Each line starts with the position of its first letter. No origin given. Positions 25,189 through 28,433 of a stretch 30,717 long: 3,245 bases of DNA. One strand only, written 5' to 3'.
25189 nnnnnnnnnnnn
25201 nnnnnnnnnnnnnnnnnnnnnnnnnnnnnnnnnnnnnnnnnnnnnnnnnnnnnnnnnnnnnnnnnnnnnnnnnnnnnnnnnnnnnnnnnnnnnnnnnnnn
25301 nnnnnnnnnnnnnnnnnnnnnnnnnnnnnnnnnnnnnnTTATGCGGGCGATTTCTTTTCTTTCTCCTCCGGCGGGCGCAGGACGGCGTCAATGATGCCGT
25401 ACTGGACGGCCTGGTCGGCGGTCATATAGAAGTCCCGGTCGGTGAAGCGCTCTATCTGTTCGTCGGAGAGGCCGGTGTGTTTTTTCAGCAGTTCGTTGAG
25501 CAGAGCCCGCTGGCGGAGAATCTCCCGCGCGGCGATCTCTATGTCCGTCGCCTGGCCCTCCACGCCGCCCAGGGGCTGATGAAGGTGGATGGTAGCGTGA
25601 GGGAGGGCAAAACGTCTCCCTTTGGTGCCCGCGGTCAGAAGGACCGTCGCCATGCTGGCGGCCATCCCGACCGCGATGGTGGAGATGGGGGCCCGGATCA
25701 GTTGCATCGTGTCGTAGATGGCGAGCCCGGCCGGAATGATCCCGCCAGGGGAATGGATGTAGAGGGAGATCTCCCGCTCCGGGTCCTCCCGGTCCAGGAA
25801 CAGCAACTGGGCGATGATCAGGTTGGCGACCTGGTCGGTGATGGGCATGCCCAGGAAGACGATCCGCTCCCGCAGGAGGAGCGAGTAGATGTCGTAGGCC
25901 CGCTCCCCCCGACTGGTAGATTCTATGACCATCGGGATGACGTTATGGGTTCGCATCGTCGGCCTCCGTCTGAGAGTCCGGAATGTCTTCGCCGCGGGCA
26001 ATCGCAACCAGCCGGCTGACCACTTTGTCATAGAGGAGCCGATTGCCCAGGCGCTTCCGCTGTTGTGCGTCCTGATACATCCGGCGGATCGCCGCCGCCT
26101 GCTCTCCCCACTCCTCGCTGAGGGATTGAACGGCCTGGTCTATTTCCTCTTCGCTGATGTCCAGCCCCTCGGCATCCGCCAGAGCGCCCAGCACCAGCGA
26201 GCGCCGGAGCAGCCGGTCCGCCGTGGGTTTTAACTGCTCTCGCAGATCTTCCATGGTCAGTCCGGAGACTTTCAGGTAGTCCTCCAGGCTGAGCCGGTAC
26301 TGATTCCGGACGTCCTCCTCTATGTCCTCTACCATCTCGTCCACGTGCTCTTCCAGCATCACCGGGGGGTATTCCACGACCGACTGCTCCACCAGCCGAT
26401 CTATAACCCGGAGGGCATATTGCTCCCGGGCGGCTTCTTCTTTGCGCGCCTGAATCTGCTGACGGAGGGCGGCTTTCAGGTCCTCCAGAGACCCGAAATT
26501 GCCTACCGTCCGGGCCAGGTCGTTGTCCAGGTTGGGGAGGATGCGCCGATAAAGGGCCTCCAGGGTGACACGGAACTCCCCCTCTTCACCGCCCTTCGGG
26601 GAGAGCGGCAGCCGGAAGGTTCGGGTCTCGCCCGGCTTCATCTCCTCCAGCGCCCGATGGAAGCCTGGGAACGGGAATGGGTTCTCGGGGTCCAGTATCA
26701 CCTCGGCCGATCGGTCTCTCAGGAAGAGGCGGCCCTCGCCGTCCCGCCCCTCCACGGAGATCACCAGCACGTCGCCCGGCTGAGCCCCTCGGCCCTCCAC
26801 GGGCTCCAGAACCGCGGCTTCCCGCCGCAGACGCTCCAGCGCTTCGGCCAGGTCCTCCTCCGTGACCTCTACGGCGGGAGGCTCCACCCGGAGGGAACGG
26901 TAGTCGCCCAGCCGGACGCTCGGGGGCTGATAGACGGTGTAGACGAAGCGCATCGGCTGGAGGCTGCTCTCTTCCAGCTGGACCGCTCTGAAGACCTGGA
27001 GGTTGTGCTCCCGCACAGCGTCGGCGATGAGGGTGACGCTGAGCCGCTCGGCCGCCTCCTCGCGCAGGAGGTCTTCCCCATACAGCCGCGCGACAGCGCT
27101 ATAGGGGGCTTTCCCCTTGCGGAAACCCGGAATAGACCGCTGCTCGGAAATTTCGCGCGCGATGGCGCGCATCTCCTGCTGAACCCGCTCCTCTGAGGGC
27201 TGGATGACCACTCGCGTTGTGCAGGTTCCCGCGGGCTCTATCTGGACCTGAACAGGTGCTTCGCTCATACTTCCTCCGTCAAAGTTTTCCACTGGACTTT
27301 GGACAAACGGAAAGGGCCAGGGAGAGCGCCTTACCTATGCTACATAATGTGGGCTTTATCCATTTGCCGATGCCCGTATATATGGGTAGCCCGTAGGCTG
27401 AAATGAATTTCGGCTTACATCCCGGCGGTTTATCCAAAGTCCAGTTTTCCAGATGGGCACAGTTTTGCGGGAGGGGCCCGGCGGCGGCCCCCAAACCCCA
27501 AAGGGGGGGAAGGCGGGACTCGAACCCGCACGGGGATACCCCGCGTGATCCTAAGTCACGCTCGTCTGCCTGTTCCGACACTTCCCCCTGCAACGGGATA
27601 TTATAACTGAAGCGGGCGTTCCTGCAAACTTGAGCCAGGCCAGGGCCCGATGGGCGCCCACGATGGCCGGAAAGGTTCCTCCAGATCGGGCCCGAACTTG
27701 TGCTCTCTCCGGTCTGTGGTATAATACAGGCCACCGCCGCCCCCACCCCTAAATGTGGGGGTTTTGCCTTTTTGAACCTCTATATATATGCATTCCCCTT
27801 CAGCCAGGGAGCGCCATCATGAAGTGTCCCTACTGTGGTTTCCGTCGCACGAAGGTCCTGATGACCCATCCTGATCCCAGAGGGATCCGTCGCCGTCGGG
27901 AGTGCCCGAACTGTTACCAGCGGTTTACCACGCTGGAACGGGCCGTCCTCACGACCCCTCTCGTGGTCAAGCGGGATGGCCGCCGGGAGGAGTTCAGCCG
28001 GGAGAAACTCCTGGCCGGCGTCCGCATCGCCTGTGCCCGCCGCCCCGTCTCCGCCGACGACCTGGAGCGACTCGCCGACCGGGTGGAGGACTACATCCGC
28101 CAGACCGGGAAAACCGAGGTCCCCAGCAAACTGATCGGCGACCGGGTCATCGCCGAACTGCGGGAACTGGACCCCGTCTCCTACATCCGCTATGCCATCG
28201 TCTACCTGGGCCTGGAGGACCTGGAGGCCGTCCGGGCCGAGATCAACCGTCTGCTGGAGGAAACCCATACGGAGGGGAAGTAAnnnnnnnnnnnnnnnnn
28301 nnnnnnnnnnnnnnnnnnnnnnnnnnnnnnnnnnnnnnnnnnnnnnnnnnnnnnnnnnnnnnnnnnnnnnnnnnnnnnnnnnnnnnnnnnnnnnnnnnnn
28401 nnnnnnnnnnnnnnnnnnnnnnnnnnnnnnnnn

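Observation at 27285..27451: New ~153-bp MITE with 17-bp TIRs, 7-bp TSD and an internal REP-like palindrome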

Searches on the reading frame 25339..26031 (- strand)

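Call 55: search_protein_families(library=pfam, proteins=[window:25339-26031:-], max_evalue=0.00001)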
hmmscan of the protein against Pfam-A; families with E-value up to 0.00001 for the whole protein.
window:25339-26031:- (230 aa): 1 family
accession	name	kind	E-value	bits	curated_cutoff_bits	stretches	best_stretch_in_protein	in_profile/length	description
PF00574.28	CLP_protease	-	5e-75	251.8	20.2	1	41-219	2-180/182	Clp protease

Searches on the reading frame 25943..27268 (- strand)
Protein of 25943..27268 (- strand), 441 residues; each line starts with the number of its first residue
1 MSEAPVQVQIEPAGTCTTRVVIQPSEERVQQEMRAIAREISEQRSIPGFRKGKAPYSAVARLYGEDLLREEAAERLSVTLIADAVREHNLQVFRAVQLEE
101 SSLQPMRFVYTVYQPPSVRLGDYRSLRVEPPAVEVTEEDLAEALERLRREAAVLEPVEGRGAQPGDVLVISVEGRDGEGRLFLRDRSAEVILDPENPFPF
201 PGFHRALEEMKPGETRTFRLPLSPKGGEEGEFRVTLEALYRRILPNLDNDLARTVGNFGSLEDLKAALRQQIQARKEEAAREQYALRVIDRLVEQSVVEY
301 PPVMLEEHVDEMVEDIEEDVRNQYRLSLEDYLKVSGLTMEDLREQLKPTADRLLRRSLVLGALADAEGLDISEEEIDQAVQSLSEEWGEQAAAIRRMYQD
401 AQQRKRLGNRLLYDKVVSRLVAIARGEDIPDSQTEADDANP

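Call 18: find_encoding_contigs(protein=window:25943-27268:-, flank=10000, max_places=6)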
Protein window:25943-27268:- (441 aa): no gene with exactly this product is on record in the collection.

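Call 19: find_homologous_proteins(query=window:25943-27268:-, max_evalue=1e-30)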
Query window:25943-27268:- (441 aa): 1349 proteins with E <= 1e-30 among 8000 candidates; the best 120 are listed.
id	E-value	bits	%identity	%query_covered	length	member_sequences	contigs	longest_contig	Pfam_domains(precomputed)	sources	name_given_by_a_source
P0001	3.1e-276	934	100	100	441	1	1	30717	PF05697.19,PF05698.20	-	-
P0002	1.0e-201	689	73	100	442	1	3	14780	PF05697.19,PF05698.20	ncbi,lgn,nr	ncbi:MAG: trigger factor [Anaerolineae bacterium]|nr:trigger factor [Anaerolineae bacterium] MCX8068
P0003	2.0e-201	688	74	100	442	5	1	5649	PF05697.19,PF05698.20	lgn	-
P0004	6.1e-199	679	70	100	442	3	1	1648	PF05697.19,PF05698.20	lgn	-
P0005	3.0e-198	677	71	100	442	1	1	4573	PF00254.35,PF05697.19,PF05698.20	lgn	-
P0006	1.5e-191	655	68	100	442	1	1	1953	PF05697.19,PF13624.12,PF05698.20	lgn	-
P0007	2.2e-178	612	70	92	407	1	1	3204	PF05697.19,PF05698.20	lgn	-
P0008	1.6e-137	477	55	99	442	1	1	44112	PF05697.19,PF05698.20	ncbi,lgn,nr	ncbi:MAG: trigger factor [Thermoflexales bacterium]|nr:trigger factor [Thermoflexales bacterium]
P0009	1.8e-137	477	54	100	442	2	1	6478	PF00254.35,PF05697.19,PF05698.20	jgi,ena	-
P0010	4.1e-137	476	55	100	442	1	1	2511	PF05697.19,PF05698.20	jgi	-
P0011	6.5e-137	475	55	100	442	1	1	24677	PF05697.19,PF05698.20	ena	-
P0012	1.4e-136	474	54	100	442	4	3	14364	PF05697.19,PF05698.20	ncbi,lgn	-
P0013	2.3e-135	470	54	100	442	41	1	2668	PF05697.19,PF05698.20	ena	-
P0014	2.9e-135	470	55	100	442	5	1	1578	PF05697.19,PF05698.20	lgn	-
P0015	9.3e-135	468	55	100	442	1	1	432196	PF05697.19,PF05698.20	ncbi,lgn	-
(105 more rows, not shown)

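Call 20: find_encoding_contigs(protein=P0002, flank=10000, max_places=4)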
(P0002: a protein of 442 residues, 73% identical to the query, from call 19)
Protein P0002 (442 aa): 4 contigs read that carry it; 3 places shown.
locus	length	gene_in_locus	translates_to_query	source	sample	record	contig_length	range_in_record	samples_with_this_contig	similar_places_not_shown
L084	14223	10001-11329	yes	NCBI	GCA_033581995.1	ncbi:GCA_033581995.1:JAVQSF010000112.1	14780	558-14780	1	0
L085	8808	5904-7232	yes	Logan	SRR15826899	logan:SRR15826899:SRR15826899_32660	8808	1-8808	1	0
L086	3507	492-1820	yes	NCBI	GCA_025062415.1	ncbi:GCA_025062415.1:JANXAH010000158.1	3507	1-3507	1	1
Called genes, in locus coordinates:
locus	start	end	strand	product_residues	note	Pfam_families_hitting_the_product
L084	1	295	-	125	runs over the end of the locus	PF00072:Response_reg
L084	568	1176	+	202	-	PF10502:Peptidase_S26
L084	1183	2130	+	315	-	PF01791:DeoC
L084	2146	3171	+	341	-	PF03706:LPG_synthase_TM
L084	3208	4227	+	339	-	PF01073:3Beta_HSD, PF01370:Epimerase, PF02719:Polysacc_synt_2, PF04321:RmlD_sub_bind, PF07993:NAD_binding_4, PF16363:GDP_Man_Dehyd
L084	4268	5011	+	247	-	PF13398:Peptidase_M50B (weak)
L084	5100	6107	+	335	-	PF00814:TsaD, PF22521:HypF_C_2 (weak)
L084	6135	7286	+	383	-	PF22691:Thiolase_C_1, PF02803:Thiolase_C (faint)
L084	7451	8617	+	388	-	PF00108:Thiolase_N, PF22691:Thiolase_C_1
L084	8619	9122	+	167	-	PF12172:zf-ChsH2, PF01796:OB_ChsH2_C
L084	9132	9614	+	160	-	PF12172:zf-ChsH2, PF01796:OB_ChsH2_C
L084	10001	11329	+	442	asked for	PF05697:Trigger_N, PF05698:Trigger_C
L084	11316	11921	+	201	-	PF00574:CLP_protease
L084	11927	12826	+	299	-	-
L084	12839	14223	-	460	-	PF00702:Hydrolase, PF12710:HAD (faint)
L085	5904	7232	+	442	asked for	PF05697:Trigger_N, PF05698:Trigger_C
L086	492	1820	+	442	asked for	PF05697:Trigger_N, PF05698:Trigger_C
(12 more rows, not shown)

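Call 21: find_encoding_contigs(protein=P0003, flank=10000, max_places=3)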
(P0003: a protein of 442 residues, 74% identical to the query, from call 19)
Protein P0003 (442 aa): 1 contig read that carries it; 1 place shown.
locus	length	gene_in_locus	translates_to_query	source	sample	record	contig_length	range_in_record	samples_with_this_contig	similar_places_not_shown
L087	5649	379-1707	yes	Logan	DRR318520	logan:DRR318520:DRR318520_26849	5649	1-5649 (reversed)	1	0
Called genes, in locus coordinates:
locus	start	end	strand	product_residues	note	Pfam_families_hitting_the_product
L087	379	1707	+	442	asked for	PF05697:Trigger_N, PF05698:Trigger_C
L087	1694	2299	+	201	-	PF00574:CLP_protease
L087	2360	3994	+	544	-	PF00072:Response_reg, PF01590:GAF, PF13185:GAF_2, PF13492:GAF_3, PF00512:HisKA, PF02518:HATPase_c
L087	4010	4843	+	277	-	PF00072:Response_reg, PF00486:Trans_reg_C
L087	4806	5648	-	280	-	?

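Call 73: list_cluster_members(proteins=[P0241, P0242, P0002, P0139])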
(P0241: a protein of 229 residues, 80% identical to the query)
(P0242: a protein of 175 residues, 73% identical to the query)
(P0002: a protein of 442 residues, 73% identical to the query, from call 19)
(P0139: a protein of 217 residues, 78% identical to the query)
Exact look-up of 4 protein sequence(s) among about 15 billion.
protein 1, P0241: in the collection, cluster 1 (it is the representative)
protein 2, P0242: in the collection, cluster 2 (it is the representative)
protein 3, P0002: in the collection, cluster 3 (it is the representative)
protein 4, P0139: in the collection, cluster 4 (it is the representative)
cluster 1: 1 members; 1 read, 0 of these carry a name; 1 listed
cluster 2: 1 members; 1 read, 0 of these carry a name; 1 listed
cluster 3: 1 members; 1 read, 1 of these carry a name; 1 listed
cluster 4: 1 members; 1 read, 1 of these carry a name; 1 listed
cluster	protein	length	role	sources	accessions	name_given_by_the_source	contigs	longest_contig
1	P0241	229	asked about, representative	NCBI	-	-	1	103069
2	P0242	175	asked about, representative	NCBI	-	-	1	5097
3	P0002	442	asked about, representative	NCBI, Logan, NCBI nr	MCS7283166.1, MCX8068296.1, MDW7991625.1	MAG: trigger factor [Anaerolineae bacterium] | trigger factor [Anaerolineae bacterium]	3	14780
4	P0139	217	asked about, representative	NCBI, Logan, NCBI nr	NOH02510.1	MAG: hypothetical protein HND47_11415 [Chloroflexi bacterium] | hypothetical protein [Chloroflexota bacterium]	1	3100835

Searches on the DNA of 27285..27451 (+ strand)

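Call 81: search_dna_similar(query=window:27285-27451:+, collection=plasmids, mode=distant, max_evalue=0.01, max_rows=10)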
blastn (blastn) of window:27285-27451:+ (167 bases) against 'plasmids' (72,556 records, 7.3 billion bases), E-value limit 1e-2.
No match.

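Call 82: search_dna_similar(query=window:27285-27451:+, collection=phages, mode=distant, max_evalue=0.01, max_rows=10)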
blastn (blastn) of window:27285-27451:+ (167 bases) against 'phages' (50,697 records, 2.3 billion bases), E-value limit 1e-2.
No match.

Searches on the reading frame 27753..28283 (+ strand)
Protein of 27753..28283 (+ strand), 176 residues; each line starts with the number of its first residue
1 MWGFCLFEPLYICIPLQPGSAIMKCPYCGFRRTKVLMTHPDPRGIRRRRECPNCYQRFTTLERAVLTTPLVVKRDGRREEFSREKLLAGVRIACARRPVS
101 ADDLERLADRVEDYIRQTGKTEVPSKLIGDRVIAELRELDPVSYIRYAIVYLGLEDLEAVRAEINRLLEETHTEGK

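Call 55: search_protein_families(library=pfam, proteins=[window:27753-28283:+], max_evalue=0.00001)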
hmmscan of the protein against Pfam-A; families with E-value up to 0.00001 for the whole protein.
window:27753-28283:+ (176 aa): 2 families
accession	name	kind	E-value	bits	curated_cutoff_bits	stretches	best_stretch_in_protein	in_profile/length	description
PF03477.21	ATP-cone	-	1.1e-20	74.4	25.8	1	70-152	2-83/88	ATP cone domain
PF22811.2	Zn_ribbon_NrdR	-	1.1e-13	51.3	27.2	1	23-62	1-42/42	Transcriptional repressor NrdR-like, N-terminal domain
